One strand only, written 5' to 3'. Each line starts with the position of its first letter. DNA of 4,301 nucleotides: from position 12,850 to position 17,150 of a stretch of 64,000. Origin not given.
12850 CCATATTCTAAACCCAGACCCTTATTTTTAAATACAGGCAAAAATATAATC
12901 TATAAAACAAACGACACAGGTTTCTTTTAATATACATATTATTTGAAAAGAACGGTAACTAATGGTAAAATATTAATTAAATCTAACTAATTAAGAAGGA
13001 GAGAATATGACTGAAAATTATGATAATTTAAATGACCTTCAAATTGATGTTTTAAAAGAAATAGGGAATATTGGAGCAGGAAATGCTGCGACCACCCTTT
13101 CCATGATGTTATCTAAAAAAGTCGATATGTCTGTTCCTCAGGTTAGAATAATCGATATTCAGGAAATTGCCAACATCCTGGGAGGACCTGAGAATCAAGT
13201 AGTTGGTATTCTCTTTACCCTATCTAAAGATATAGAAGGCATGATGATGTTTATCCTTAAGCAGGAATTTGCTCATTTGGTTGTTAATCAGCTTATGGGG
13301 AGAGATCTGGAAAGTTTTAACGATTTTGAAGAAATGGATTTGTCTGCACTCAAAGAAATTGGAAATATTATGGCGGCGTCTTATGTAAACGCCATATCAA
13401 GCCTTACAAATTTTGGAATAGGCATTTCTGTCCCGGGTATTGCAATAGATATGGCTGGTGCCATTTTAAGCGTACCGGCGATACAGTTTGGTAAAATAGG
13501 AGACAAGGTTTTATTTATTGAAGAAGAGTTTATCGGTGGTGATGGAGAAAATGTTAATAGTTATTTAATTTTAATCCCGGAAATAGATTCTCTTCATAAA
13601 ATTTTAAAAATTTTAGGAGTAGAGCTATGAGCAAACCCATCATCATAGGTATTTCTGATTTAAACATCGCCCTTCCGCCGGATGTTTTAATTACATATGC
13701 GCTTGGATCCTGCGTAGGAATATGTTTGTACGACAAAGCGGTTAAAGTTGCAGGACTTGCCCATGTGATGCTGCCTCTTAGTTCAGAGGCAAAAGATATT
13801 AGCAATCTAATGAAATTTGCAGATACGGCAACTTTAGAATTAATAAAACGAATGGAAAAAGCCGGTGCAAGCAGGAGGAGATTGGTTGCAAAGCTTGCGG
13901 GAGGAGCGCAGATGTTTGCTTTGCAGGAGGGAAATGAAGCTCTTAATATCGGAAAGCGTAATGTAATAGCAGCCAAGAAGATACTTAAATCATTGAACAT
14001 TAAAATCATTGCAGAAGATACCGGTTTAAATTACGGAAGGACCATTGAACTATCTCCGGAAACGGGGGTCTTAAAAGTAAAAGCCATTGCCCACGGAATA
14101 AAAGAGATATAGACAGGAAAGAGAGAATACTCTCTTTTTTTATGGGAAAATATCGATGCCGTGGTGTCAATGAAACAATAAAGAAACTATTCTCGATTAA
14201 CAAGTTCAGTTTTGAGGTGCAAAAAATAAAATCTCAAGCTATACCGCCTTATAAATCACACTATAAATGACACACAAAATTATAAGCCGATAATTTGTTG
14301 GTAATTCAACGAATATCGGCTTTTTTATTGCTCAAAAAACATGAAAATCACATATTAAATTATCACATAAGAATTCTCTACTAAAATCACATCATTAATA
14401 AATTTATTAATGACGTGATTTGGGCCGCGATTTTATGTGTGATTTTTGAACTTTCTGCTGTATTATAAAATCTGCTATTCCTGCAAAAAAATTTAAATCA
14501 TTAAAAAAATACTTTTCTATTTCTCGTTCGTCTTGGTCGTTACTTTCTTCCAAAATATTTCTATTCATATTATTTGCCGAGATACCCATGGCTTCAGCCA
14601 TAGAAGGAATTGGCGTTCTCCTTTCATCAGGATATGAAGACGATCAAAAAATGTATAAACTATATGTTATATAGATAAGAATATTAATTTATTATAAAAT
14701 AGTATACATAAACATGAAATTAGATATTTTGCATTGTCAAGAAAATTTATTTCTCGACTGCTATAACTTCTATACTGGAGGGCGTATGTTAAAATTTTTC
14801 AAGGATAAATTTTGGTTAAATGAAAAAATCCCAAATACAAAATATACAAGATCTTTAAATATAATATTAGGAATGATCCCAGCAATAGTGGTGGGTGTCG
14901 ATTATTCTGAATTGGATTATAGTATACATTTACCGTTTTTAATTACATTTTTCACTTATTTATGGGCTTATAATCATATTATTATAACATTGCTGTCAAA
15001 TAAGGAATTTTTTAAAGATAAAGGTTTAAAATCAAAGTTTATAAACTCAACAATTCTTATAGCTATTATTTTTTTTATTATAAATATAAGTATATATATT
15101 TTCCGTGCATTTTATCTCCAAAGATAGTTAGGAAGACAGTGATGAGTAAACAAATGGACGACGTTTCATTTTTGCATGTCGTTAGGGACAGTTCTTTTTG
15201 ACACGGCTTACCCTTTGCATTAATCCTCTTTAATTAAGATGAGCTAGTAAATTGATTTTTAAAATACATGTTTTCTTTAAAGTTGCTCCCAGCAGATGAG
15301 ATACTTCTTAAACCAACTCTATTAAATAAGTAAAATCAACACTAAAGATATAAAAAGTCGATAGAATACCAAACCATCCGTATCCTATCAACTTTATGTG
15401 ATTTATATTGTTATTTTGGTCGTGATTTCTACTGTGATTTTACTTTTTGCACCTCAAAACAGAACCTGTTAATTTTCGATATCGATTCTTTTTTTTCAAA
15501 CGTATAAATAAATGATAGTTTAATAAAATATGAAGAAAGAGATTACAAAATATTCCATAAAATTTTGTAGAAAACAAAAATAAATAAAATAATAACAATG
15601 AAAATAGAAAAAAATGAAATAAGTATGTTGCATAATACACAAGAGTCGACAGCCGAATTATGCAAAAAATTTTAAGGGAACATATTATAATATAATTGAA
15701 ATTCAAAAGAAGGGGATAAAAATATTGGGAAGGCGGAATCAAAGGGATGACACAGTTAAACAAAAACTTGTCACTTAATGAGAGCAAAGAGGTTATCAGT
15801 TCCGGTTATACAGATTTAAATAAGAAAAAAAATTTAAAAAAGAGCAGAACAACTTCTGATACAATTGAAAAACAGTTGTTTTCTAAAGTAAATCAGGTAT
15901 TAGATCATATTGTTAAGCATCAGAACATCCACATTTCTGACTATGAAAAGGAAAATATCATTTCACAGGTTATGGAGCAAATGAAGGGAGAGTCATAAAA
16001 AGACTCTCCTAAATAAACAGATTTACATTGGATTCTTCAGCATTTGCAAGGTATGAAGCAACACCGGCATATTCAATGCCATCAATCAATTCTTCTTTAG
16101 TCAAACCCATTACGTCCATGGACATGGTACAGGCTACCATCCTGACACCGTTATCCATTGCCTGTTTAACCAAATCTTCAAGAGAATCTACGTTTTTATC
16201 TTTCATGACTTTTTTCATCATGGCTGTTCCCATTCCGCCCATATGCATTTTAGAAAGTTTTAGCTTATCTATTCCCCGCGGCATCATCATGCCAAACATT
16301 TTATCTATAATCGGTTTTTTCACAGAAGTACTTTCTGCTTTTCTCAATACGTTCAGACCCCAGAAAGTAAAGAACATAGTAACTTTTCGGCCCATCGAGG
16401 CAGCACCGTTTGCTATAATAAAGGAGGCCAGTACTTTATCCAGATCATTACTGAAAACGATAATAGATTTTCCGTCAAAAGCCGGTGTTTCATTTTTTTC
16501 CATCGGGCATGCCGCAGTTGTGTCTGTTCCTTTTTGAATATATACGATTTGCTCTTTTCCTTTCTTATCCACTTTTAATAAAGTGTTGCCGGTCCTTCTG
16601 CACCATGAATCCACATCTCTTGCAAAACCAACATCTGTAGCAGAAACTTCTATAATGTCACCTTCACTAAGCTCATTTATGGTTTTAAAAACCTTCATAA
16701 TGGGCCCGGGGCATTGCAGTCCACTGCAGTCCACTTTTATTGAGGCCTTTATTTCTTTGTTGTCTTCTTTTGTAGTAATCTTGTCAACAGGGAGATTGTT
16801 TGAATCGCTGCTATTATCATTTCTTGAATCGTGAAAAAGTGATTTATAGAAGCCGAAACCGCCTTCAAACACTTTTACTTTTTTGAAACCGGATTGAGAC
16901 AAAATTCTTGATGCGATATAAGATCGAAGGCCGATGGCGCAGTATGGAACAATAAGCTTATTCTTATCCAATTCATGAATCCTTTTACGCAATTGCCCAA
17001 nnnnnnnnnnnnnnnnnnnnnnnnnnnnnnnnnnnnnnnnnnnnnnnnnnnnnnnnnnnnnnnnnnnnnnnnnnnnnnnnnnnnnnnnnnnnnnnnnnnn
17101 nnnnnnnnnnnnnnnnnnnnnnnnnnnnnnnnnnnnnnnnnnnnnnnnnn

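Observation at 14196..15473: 1.28-kb cassette bounded by 38-bp inverted repeats, with mirror-image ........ arrays and an internal palindrome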

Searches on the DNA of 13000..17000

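Call 6: search_rna_families(source=window, start=13000, end=17000, threshold=evalue, max_evalue=1)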
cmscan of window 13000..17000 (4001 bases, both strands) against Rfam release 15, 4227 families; matches with E-value up to 1: 1.
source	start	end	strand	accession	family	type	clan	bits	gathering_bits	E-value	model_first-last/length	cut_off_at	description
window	14303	14375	+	RF00187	SNORD102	Gene; snRNA; snoRNA; CD-box;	-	27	47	0.3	1-72/72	no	Small nucleolar RNA SNORD102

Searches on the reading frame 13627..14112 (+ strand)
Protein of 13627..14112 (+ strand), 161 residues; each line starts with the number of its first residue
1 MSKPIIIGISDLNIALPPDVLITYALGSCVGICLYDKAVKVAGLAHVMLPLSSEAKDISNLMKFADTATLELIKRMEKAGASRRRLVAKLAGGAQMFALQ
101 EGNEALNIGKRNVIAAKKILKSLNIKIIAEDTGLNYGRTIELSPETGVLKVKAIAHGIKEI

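Call 8: find_encoding_contigs(protein=window:13627-14112:+, flank=10000, max_places=10)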
Protein window:13627-14112:+ (161 aa): no gene with exactly this product is on record in the collection.

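Call 52: find_homologous_proteins(query=window:13627-14112:+, max_evalue=1e-40)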
Query window:13627-14112:+ (161 aa): 4106 proteins with E <= 1e-40 among 8000 candidates; the best 120 are listed.
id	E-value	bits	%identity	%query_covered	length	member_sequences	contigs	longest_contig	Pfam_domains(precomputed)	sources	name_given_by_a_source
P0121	3.6e-94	331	100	100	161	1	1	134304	PF03975.19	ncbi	-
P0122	4.1e-83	295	88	100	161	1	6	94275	PF03975.19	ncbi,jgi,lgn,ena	jgi:chemotaxis protein CheD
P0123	7.1e-81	288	83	100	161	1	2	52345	PF03975.19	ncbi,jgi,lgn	-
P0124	2.2e-79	283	81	100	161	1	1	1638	PF03975.19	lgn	-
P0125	2.5e-79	283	81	100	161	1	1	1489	PF03975.19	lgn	-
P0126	1.9e-78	280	83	100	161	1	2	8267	PF03975.19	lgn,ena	-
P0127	2.9e-78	279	80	100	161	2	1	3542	PF03975.19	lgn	-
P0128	3.2e-78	279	80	100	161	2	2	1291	PF03975.19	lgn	-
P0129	3.4e-78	279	83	100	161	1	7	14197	PF03975.19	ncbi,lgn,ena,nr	ncbi:MAG: chemotaxis protein CheD [Clostridiales bacterium]|nr:chemotaxis protein CheD [Clostridiale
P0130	6.0e-74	265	76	100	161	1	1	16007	PF03975.19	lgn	-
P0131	8.9e-74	265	76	100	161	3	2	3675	PF03975.19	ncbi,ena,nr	ncbi:MAG: chemotaxis protein CheD [Clostridia bacterium]|nr:chemotaxis protein CheD [Clostridia bact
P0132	2.5e-73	263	76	100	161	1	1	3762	PF03975.19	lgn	-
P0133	1.3e-68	248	71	100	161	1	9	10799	PF03975.19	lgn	-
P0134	6.5e-66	239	68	100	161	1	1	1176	PF03975.19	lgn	-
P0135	4.5e-65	236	71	100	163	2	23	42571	PF03975.19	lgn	-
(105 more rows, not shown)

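Call 53: find_encoding_contigs(protein=P0122, flank=6000, max_places=4)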
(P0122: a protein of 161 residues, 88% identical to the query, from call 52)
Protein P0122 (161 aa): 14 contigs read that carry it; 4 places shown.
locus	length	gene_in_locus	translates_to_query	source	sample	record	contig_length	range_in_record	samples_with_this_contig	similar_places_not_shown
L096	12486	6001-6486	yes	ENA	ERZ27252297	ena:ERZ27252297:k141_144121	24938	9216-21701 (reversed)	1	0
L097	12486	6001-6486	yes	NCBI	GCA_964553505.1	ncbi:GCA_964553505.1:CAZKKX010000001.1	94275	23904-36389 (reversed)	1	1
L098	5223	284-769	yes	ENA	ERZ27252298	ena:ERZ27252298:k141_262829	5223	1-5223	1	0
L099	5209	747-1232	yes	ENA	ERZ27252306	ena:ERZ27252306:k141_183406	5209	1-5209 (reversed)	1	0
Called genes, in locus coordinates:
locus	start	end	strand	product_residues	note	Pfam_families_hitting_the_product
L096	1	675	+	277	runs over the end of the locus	PF00753:Lactamase_B, PF23023:Anti-Pycsar_Apyc1, PF13483:Lactamase_B_3 (faint), PF12706:Lactamase_B_2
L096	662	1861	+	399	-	PF00089:Trypsin, PF13365:Trypsin_2, PF00595:PDZ, PF13180:PDZ_2, PF17820:PDZ_6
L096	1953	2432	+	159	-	PF02590:SPOUT_MTase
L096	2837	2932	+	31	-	-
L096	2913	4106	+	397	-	PF00083:Sugar_tr (weak), PF07690:MFS_1, PF12832:MFS_1_like, PF07690:MFS_1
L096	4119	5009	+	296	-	PF00892:EamA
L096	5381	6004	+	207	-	PF04509:CheC, PF13690:CheX (weak), PF04509:CheC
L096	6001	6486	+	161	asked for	PF03975:CheD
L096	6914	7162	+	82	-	-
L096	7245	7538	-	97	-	-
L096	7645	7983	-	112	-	PF12840:HTH_20 (weak)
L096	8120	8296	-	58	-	-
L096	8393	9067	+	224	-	-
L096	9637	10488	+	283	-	PF13484:Fer4_16 (weak)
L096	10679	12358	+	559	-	PF01268:FTHFS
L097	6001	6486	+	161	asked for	PF03975:CheD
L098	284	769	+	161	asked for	PF03975:CheD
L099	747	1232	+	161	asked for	PF03975:CheD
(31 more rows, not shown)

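Call 54: find_encoding_contigs(protein=P0123, flank=6000, max_places=3)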
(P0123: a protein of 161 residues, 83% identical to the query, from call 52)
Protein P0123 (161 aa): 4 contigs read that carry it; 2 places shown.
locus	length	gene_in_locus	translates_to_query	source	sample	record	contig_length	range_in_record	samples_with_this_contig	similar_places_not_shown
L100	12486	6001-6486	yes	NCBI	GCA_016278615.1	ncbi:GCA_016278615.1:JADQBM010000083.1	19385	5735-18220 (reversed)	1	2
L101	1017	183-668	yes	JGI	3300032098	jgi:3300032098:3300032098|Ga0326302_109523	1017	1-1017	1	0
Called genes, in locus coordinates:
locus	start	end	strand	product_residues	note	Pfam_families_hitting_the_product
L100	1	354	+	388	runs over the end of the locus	PF01963:TraB_PrgY_gumN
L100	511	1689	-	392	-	PF00465:Fe-ADH, PF13685:Fe-ADH_2 (weak), PF25137:ADH_Fe_C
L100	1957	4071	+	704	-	PF08269:dCache_2, PF17200:sCache_2, PF00989:PAS, PF08448:PAS_4, PF13426:PAS_9, PF00990:GGDEF, PF13487:HD_5, PF01966:HD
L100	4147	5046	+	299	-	PF00892:EamA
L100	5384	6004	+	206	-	PF13690:CheX (faint), PF04509:CheC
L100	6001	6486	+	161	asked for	PF03975:CheD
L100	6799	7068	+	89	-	-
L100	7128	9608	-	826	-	PF07992:Pyr_redox_2, PF13450:NAD_binding_8 (faint), PF13738:Pyr_redox_3, PF00070:Pyr_redox, PF02852:Pyr_redox_dim, PF00581:Rhodanese, PF01206:TusA, PF13686:DrsE_2, +1 more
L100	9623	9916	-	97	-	PF12840:HTH_20, PF01022:HTH_5, PF01978:TrmB (weak)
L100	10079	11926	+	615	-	PF02624:YcaO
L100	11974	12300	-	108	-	-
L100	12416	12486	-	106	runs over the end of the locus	PF01022:HTH_5 (weak), PF12840:HTH_20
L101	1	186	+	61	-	?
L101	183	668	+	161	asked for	PF03975:CheD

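Call 101: list_cluster_members(proteins=[P0121, P0123, P0122])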
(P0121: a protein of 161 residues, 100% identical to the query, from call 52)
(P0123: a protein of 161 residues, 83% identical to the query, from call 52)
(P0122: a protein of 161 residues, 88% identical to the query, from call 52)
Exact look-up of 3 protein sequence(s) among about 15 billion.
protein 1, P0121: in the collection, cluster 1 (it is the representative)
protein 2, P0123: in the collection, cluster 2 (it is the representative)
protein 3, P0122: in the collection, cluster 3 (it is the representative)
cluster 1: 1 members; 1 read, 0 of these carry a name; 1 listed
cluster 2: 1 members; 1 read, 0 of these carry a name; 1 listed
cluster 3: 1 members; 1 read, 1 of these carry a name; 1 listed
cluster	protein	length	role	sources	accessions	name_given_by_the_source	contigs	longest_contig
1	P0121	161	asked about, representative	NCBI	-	-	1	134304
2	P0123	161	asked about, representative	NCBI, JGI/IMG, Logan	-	-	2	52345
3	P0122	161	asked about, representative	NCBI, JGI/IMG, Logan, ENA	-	chemotaxis protein CheD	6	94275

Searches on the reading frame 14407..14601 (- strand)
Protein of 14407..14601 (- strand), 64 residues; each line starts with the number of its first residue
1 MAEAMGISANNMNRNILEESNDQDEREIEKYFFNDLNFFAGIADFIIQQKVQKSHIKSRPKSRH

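Call 36: search_protein_families(library=pfam, proteins=[window:14407-14601:-], max_evalue=1)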
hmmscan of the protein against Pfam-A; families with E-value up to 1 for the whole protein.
window:14407-14601:- (64 aa): 0 families

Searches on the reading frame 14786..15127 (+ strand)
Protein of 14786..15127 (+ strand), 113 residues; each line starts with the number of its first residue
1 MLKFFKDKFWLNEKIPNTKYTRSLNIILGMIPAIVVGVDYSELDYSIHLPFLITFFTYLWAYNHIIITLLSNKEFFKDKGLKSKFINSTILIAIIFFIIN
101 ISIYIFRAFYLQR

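Call 9: find_encoding_contigs(protein=window:14786-15127:+, flank=10000, max_places=10)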
Protein window:14786-15127:+ (113 aa): no gene with exactly this product is on record in the collection.

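Call 36: search_protein_families(library=pfam, proteins=[window:14786-15127:+], max_evalue=1)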
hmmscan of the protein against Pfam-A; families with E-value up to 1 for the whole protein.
window:14786-15127:+ (113 aa): 0 families

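Call 37: search_protein_families(library=ncbifam, proteins=[window:14786-15127:+], max_evalue=1)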
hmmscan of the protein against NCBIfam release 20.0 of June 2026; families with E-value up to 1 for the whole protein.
window:14786-15127:+ (113 aa): 1 family
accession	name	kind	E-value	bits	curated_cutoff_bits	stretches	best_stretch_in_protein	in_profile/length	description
TIGR00753.1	undec_PP_bacA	equivalog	0.0033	17.2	217.5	1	12-94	70-152/255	undecaprenyl-diphosphatase UppP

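Call 84: search_protein_representatives(protein=window:14786-15127:+)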
Query: 113 residues. Proteins with E-value up to 0.001 (for the whole library): 4; up to 1e-10: 3; up to 1e-30: 0. The best 4 are listed.
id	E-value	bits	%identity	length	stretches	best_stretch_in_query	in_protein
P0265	1.1e-30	122.3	60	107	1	1-106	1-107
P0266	1.3e-25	106.1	59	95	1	1-94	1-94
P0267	6.7e-13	65.1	25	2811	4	23-62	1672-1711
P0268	2.9e-06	43.7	27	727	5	8-74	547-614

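Call 85: find_encoding_contigs(protein=P0265, flank=3000, max_places=4)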
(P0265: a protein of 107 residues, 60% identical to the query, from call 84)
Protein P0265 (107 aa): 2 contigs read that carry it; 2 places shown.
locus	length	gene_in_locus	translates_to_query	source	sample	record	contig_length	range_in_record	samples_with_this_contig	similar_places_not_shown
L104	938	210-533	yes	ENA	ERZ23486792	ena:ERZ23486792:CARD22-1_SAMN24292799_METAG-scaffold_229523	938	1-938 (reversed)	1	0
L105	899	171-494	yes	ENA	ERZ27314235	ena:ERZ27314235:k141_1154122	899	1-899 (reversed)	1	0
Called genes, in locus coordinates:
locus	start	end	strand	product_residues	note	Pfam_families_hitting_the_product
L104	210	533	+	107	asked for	-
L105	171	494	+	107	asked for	-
